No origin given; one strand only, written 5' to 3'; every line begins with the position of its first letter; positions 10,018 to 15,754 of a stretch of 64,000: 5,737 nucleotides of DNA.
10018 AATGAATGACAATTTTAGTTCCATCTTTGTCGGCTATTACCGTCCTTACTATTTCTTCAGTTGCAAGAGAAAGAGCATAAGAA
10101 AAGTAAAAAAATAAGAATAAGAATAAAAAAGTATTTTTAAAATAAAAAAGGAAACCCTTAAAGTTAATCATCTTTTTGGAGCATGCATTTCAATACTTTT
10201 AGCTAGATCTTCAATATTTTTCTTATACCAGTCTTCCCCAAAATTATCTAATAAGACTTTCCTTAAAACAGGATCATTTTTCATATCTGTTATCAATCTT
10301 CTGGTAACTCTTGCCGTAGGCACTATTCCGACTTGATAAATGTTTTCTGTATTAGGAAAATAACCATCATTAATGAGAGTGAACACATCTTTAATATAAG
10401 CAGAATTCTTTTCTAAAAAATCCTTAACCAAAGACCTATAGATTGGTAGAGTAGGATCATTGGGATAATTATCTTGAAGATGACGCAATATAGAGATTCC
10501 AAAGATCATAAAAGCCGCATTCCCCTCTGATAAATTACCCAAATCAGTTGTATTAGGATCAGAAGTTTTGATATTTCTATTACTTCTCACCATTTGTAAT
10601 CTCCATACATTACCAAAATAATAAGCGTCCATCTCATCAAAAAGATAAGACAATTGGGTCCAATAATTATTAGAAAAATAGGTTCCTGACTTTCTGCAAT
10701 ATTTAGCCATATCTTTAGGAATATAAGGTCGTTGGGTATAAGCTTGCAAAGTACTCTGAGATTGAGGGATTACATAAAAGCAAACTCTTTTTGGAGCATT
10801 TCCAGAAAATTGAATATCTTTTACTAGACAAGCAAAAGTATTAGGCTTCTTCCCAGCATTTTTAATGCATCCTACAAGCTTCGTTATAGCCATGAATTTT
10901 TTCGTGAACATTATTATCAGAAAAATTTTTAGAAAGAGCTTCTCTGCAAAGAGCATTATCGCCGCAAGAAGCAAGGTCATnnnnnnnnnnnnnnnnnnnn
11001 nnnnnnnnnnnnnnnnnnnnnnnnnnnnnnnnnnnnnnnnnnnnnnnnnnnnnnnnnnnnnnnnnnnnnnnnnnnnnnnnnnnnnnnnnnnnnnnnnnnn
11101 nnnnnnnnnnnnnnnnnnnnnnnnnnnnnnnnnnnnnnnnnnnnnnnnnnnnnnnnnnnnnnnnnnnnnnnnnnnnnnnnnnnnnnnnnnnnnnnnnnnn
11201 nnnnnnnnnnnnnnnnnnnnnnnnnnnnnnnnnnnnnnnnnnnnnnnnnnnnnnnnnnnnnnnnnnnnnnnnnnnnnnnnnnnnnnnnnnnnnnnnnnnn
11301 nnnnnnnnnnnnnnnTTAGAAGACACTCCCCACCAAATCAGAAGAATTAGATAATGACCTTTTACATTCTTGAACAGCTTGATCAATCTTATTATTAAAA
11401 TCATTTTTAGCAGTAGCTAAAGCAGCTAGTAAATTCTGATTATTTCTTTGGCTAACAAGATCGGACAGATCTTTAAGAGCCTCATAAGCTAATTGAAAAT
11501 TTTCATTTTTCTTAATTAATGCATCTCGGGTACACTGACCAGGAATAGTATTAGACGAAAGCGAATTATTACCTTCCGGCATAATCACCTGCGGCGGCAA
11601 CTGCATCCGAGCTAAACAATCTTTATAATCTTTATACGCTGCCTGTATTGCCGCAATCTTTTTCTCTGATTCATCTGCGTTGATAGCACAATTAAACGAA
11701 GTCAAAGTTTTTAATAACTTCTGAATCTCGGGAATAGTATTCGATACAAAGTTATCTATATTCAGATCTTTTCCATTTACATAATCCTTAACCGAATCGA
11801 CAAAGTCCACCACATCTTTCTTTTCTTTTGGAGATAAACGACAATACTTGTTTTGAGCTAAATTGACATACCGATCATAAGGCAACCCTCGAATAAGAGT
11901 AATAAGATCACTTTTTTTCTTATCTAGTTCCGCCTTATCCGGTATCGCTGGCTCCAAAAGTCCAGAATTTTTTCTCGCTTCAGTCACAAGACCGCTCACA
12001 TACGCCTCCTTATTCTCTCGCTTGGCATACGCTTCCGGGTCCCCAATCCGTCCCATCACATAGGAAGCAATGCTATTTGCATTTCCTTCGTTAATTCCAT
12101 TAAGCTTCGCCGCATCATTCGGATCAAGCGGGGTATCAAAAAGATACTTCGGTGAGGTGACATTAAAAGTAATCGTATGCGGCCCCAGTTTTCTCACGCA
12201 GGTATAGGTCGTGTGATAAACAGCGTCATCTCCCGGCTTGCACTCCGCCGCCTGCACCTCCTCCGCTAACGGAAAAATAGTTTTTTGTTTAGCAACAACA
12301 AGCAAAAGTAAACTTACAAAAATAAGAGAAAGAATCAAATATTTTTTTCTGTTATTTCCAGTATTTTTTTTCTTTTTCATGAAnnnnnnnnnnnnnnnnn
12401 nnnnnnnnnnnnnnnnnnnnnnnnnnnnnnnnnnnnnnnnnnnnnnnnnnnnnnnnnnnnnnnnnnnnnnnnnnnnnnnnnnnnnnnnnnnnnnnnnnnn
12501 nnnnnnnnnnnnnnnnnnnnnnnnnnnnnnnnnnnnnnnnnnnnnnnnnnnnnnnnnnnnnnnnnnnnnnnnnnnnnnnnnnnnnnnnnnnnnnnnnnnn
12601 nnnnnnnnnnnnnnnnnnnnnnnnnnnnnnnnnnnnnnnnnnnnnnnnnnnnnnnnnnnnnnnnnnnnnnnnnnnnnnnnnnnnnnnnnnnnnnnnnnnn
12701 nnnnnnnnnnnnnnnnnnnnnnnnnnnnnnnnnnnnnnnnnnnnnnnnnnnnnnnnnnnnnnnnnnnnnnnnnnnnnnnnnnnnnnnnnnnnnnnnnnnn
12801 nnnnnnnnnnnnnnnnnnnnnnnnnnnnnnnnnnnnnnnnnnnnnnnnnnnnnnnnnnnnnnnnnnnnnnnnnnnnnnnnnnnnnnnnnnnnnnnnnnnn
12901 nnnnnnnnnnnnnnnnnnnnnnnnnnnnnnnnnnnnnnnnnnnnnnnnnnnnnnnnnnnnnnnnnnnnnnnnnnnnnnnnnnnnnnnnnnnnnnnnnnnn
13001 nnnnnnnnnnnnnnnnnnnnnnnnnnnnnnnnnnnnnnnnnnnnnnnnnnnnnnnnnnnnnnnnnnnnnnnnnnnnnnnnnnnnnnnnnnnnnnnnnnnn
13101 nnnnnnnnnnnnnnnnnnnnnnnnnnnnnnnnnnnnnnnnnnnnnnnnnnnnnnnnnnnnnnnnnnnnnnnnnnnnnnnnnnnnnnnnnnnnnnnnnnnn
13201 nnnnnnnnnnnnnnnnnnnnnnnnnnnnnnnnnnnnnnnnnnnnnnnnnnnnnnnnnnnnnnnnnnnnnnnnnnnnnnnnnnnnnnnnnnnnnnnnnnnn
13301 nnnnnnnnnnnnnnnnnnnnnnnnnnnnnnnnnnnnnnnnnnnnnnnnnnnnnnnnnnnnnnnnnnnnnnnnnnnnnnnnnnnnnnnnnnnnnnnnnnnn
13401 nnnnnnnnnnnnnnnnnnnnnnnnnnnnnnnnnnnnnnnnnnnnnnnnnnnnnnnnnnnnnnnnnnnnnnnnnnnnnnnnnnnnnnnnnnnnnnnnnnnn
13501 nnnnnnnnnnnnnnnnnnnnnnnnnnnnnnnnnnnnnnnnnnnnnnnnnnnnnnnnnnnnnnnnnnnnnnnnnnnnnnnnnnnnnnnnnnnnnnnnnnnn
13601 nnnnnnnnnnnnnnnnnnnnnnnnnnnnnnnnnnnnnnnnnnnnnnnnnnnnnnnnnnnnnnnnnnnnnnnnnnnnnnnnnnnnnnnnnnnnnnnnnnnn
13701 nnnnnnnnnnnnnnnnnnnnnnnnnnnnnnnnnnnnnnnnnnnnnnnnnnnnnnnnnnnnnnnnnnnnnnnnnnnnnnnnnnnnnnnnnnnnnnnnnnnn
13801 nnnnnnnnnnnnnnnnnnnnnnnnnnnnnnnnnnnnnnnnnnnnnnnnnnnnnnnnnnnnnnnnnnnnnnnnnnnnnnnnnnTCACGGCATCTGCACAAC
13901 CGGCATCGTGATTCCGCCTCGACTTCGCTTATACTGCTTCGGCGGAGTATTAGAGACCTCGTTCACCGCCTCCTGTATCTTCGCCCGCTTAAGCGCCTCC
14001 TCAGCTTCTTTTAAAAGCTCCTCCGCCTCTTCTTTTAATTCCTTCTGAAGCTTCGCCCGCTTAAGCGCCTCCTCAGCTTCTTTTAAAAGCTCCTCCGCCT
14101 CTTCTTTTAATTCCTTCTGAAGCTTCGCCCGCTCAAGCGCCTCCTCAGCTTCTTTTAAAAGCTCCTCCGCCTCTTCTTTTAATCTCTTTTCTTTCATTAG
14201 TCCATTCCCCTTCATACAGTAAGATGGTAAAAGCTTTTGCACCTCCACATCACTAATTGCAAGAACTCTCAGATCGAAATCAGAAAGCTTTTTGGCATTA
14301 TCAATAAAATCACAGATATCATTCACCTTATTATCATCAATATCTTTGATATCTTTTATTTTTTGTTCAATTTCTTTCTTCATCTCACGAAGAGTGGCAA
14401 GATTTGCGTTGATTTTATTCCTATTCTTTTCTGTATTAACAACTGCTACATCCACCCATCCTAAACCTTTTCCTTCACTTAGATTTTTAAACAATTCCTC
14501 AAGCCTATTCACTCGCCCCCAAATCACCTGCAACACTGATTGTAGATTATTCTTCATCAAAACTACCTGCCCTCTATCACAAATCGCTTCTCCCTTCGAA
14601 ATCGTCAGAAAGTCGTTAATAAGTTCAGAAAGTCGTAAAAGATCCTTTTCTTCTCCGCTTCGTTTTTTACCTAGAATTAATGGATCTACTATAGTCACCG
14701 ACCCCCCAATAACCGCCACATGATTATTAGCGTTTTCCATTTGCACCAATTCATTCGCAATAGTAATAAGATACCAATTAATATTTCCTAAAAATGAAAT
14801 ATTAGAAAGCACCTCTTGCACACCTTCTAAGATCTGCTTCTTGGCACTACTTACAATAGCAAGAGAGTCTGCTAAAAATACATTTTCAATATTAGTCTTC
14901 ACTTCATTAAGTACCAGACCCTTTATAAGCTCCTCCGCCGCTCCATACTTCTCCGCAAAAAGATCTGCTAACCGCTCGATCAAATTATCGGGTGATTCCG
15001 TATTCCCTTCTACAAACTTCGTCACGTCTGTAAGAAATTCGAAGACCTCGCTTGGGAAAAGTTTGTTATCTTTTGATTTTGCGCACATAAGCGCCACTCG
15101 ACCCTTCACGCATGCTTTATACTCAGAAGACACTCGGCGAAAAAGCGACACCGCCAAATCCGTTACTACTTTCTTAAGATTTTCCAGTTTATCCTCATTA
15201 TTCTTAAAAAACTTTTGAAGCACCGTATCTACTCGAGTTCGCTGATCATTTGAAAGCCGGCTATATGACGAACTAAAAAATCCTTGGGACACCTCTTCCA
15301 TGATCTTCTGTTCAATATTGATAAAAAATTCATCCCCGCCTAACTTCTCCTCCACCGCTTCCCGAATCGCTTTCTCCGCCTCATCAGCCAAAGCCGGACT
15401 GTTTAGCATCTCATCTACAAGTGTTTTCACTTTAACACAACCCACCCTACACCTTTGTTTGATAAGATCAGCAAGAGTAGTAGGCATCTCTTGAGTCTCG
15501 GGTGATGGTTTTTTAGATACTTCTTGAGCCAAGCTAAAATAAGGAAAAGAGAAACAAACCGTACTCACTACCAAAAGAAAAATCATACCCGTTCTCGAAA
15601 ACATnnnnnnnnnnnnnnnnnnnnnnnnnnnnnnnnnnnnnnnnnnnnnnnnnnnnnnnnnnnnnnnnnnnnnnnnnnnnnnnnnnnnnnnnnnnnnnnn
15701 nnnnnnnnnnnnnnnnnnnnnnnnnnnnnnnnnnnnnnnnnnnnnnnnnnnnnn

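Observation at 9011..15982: A/T-rich accessory cluster of seven tightly packed genes for predicted secreted proteins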

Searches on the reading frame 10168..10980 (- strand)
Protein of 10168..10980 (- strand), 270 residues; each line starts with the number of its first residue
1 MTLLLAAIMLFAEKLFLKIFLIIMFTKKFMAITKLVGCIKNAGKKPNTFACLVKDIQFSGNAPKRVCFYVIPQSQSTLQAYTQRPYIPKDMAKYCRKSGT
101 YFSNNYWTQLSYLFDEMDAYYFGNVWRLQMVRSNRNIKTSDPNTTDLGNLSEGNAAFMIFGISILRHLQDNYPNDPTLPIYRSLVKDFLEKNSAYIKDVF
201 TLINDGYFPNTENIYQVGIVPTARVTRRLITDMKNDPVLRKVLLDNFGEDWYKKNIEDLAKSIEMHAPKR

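Call 3: search_protein_families(library=pfam, proteins=[window:10168-10980:-], max_evalue=1)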
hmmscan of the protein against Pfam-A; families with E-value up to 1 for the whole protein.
window:10168-10980:- (270 aa): 0 families

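Call 4: search_protein_families(library=ncbifam, proteins=[window:10168-10980:-], max_evalue=1)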
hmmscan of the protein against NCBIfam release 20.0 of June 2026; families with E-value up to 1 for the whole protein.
window:10168-10980:- (270 aa): 0 families

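Call 14: list_cluster_members(proteins=[window:10168-10893:-, window:10168-10980:-, window:10862-11311:-, window:11316-12380:-, window:12384-13856:-, window:13883-15604:-, window:15707-15982:-, window:19903-20595:-])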
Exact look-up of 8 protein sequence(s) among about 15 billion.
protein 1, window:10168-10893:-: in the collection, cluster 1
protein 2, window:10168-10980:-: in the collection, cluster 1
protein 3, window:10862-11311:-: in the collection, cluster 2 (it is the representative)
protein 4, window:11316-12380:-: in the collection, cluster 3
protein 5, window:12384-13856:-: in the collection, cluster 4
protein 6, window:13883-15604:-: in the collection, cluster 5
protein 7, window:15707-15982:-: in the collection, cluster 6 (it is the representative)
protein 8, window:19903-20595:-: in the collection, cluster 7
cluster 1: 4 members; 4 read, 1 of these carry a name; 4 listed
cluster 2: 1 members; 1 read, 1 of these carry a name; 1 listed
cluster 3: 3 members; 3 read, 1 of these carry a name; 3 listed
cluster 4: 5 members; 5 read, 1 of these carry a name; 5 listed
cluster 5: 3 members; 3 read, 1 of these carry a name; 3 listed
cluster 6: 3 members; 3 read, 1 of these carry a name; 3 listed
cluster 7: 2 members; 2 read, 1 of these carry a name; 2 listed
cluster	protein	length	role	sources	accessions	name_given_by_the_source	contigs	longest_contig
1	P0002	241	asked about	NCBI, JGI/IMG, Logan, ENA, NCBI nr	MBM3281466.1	MAG: hypothetical protein FJY91_01820 [Candidatus Harrisonbacteria bacterium] | hypothetical protein [Candidatus Harrisonbacteria bacterium]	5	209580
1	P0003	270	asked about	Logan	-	-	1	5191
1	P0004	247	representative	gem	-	-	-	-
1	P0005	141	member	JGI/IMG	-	-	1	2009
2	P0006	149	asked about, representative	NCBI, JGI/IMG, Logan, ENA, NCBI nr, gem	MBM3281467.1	MAG: hypothetical protein FJY91_01825 [Candidatus Harrisonbacteria bacterium] | hypothetical protein [Candidatus Harrisonbacteria bacterium]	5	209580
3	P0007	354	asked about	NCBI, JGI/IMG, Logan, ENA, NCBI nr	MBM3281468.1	MAG: hypothetical protein FJY91_01830 [Candidatus Harrisonbacteria bacterium] | hypothetical protein [Candidatus Harrisonbacteria bacterium]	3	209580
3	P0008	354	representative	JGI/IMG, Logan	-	-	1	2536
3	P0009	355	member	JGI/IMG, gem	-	-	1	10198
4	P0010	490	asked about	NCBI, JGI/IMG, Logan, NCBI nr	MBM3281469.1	MAG: thioredoxin family protein [Candidatus Harrisonbacteria bacterium] | thioredoxin family protein [Candidatus Harrisonbacteria bacterium]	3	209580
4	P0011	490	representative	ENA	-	-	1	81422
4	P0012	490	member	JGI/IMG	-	-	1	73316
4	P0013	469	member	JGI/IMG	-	-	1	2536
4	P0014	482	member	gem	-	-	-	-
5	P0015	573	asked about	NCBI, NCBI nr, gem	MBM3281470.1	MAG: hypothetical protein FJY91_01840 [Candidatus Harrisonbacteria bacterium] | hypothetical protein [Candidatus Harrisonbacteria bacterium]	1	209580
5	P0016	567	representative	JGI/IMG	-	-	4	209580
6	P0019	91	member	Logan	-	-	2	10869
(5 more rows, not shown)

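Call 28: search_protein_families(library=phrogs, proteins=[window:10168-10980:-], max_evalue=0.1)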
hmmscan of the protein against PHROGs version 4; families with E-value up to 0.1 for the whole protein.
window:10168-10980:- (270 aa): 1 family
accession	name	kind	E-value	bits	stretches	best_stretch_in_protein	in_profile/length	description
phrog_17121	-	unknown function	0.033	15.5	1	22-47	12-37/64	-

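Call 29: search_protein_families(library=padloc, proteins=[window:10168-10980:-], max_evalue=0.1)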
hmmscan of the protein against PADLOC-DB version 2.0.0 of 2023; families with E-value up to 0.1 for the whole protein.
window:10168-10980:- (270 aa): 0 families

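Call 34: find_encoding_contigs(protein=P0019, flank=10000, max_places=3)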
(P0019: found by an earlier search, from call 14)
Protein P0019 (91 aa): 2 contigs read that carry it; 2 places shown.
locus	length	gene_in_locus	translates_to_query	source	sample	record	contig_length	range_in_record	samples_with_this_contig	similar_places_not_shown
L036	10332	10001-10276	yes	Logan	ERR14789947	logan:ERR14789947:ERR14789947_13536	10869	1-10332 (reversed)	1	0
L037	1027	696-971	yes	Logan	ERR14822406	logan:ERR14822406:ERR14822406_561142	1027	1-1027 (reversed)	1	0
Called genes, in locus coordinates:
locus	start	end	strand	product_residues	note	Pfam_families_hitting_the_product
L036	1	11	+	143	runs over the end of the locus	PF03946:Ribosomal_L11_N, PF00298:Ribosomal_L11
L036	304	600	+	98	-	PF02223:Thymidylate_kin (weak)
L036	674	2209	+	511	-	PF02934:GatB_N, PF02637:GatB_Yqey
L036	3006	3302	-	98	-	-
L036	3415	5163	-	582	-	PF07973:tRNA_SAD, PF00587:tRNA-synt_2b, PF03129:HGTP_anticodon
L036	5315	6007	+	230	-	-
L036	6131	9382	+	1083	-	PF02811:PHP, PF07733:DNA_pol3_alpha, PF17657:DNA_pol3_finger, PF14579:HHH_6, PF01336:tRNA_anti-codon (weak)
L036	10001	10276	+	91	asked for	-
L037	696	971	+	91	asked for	-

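Call 59: search_solved_structures(query=window:10168-10893:-, max_evalue=1)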
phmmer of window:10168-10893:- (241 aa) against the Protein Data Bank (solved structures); distinct sequences matched with E-value up to 1: 0.

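Call 73: find_encoding_contigs(protein=P0012, flank=8000, max_places=2)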
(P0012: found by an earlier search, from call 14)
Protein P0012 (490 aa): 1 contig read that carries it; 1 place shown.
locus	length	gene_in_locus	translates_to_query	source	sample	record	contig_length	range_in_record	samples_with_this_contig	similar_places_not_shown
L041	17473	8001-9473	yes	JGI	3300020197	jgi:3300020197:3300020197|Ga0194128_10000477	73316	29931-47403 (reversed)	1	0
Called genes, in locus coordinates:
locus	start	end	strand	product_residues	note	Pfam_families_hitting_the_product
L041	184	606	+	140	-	-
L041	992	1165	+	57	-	-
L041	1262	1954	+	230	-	-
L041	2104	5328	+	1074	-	PF02811:PHP, PF07733:DNA_pol3_alpha, PF17657:DNA_pol3_finger, PF14579:HHH_6, PF01336:tRNA_anti-codon (weak)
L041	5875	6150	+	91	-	-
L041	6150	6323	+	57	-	-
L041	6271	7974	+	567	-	-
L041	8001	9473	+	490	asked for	-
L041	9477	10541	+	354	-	-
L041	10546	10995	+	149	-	-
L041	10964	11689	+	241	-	-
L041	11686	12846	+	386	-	-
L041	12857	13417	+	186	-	PF01351:RNase_HII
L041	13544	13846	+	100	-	PF01783:Ribosomal_L32p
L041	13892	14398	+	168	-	PF01029:NusB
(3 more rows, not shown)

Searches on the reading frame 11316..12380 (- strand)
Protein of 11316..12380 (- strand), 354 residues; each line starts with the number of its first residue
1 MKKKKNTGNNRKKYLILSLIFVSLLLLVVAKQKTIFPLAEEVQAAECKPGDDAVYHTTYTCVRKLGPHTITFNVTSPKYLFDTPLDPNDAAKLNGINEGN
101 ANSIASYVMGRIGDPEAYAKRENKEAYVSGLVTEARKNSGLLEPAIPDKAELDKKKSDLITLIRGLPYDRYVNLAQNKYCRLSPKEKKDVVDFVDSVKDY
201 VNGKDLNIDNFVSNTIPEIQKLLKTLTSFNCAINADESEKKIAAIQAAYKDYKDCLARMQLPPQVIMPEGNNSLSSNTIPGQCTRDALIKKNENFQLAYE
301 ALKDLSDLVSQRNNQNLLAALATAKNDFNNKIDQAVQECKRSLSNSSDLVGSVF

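Call 3: search_protein_families(library=pfam, proteins=[window:11316-12380:-], max_evalue=1)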
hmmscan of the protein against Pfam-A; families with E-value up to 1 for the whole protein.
window:11316-12380:- (354 aa): 4 families
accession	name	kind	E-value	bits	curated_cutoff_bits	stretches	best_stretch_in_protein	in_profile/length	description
PF02877.19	PARP_reg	-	0.018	15.6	26.8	1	293-336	42-85/135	Poly(ADP-ribose) polymerase, regulatory domain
PF03095.20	PTPA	-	0.15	11.9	27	1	186-257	19-88/293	Phosphotyrosyl phosphate activator (PTPA) protein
PF09375.15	Peptidase_M75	-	0.28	11.2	23.5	1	195-248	226-280/288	Imelysin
PF05008.21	V-SNARE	-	0.38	11.7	25.9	0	233-261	29-57/92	Vesicle transport v-SNARE protein N-terminus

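Call 4: search_protein_families(library=ncbifam, proteins=[window:11316-12380:-], max_evalue=1)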
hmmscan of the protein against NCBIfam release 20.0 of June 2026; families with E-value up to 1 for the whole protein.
window:11316-12380:- (354 aa): 3 families
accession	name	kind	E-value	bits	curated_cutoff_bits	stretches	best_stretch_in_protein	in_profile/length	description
NF042925.1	FHMPC_DH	equivalog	0.02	14.2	500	1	185-253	59-129/304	5-formyl-3-hydroxy-2-methylpyridine 4-carboxylate 5-dehydrogenase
NF005559.1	PRK07231.1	subfamily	0.1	12.1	215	1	53-119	159-222/249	glucose 1-dehydrogenase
NF033731.0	borfam63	equivalog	0.32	10.9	65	0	302-352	75-124/160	fibronectin-binding protein RevA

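Call 28: search_protein_families(library=phrogs, proteins=[window:11316-12380:-], max_evalue=0.1)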
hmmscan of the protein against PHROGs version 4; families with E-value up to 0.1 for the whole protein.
window:11316-12380:- (354 aa): 1 family
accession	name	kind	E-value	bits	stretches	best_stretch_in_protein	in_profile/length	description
phrog_8250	-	unknown function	0.0024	18.9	0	324-345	51-72/78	-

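Call 29: search_protein_families(library=padloc, proteins=[window:11316-12380:-], max_evalue=0.1)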
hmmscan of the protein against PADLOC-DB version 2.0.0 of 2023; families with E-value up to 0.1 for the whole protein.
window:11316-12380:- (354 aa): 0 families

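Call 58: search_solved_structures(query=window:11316-12380:-, max_evalue=1)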
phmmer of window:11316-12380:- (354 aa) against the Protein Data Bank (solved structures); distinct sequences matched with E-value up to 1: 1.
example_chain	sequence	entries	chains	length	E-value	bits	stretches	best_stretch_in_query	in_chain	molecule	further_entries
9ntt_A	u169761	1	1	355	0.79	12.2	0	171-220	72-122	Glypican-3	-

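Call 80: find_related_loci(query=window:11316-12380:-, collection=viral_contigs, flank=5000)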
Query window:11316-12380:- (354 aa) in viral_contigs; peptide patterns used: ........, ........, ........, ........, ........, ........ (x = any residue, [..] = any of these).
17 stretches matched a pattern, but none encodes a relative of the query by tblastn (E <= 1e-3).

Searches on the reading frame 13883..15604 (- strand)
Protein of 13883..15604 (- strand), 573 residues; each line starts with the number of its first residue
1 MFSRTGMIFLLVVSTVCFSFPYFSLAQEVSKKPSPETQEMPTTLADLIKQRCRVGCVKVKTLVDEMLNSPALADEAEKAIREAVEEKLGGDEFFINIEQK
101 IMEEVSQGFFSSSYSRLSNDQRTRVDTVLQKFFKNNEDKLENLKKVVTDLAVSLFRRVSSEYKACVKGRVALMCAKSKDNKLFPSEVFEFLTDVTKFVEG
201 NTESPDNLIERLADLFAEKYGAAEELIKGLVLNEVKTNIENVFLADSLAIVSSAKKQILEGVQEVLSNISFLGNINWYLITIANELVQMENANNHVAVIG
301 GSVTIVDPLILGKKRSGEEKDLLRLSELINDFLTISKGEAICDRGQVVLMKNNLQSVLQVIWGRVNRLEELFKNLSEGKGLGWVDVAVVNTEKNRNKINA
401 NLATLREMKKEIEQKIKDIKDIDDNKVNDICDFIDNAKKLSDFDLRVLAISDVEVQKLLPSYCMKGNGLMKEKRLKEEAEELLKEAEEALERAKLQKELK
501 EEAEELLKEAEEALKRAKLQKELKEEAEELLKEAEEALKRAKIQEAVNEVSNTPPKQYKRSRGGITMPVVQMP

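Call 3: search_protein_families(library=pfam, proteins=[window:13883-15604:-], max_evalue=1)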
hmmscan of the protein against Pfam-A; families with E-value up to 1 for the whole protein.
window:13883-15604:- (573 aa): 6 families
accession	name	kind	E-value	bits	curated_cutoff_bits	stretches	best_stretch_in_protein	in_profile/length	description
PF22085.1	NorB_cytochrome_c-like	-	0.018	15.8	29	1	100-168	58-126/181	Nitric oxide reductase subunit B, cytochrome c-like domain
PF17601.7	DUF5497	-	0.047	14.5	27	0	397-449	26-79/89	Family of unknown function (DUF5497)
PF16088.10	BORCS7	-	0.14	12.8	27.3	1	379-425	53-99/103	BLOC-1-related complex sub-unit 7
PF00990.26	GGDEF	-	0.18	12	23.8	0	474-497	135-158/161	Diguanylate cyclase, GGDEF domain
PF01361.26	Tautomerase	-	0.43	11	22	0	198-228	8-39/60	Tautomerase enzyme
PF23159.1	WH_Rok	-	0.75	10.4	27.6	0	523-552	1-30/58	Repressor Rok winged helix domain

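Call 4: search_protein_families(library=ncbifam, proteins=[window:13883-15604:-], max_evalue=1)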
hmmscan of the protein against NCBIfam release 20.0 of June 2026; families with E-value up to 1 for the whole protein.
window:13883-15604:- (573 aa): 2 families
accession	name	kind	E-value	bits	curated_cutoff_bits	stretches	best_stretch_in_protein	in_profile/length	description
TIGR00013.1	taut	subfamily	0.2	11.8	56.9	0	198-237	9-49/64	2-hydroxymuconate tautomerase family protein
TIGR00254.1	GGDEF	domain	0.37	10.5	37.4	0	500-522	139-161/168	diguanylate cyclase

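Call 28: search_protein_families(library=phrogs, proteins=[window:13883-15604:-], max_evalue=0.1)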
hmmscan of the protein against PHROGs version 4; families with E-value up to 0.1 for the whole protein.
window:13883-15604:- (573 aa): 3 families
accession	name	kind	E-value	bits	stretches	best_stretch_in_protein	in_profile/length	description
phrog_2767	-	unknown function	0.036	13.9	1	210-231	264-285/442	-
phrog_22742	-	unknown function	0.053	14.4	1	404-438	3-35/69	-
phrog_12812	-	unknown function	0.094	13.9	0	76-138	27-89/127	-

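Call 29: search_protein_families(library=padloc, proteins=[window:13883-15604:-], max_evalue=0.1)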
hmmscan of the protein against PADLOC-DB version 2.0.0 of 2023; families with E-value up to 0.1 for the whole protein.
window:13883-15604:- (573 aa): 0 families

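Call 81: find_related_loci(query=window:14190-15604:-, collection=viral_contigs, flank=5000)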
Query window:14190-15604:- (471 aa) in viral_contigs; peptide patterns used: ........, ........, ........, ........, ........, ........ (x = any residue, [..] = any of these).
3 stretches matched a pattern, but none encodes a relative of the query by tblastn (E <= 1e-3).
